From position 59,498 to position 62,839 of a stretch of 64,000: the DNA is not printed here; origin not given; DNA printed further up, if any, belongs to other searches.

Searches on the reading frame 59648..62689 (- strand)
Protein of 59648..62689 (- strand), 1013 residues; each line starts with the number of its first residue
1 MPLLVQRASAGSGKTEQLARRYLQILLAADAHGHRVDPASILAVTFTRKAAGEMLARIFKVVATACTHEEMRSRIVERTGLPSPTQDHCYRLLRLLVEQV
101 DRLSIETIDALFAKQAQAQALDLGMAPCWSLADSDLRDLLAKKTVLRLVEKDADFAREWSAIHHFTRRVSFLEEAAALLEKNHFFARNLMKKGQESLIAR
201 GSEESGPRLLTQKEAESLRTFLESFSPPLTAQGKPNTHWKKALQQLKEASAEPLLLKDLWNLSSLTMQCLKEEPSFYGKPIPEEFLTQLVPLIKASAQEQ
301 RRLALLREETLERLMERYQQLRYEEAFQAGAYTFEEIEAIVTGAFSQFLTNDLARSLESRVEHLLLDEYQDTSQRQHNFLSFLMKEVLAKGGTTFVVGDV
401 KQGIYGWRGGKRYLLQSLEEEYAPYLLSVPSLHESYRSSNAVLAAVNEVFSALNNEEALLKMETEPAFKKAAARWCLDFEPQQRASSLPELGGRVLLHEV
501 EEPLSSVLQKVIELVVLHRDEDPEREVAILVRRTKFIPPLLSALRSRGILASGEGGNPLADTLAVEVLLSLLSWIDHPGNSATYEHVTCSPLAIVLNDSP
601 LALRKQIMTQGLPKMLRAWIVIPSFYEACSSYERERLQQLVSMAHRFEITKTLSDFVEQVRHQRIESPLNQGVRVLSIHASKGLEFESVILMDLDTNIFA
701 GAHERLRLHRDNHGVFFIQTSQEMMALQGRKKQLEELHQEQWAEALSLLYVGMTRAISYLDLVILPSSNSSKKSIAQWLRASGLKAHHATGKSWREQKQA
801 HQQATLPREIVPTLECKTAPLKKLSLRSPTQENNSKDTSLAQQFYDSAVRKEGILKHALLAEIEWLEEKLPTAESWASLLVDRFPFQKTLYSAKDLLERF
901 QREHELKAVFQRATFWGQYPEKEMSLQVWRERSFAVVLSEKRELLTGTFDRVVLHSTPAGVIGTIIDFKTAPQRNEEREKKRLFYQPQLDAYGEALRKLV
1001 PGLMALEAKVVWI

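Call 14: search_protein_families(library=pfam, proteins=[window:59648-62689:-], max_evalue=0.001)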
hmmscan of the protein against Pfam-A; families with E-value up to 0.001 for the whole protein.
window:59648-62689:- (1013 aa): 5 families
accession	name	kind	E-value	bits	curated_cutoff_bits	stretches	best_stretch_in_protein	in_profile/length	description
PF00580.27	UvrD-helicase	-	1.3e-34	120.6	23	1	7-422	19-270/271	UvrD/REP helicase N-terminal domain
PF13361.12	UvrD_C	-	8.3e-16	58.8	25.6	1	634-760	238-343/350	UvrD-like helicase C-terminal domain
PF13245.12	AAA_19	-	4.7e-09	37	25.1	1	7-71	17-74/134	AAA domain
PF12705.13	PDDEXK_1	-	5e-07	30.4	22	1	852-999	37-172/247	PD-(D/E)XK nuclease superfamily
PF13538.12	UvrD_C_2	-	3e-06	27.4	27.4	0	673-695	2-24/52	UvrD-like helicase C-terminal domain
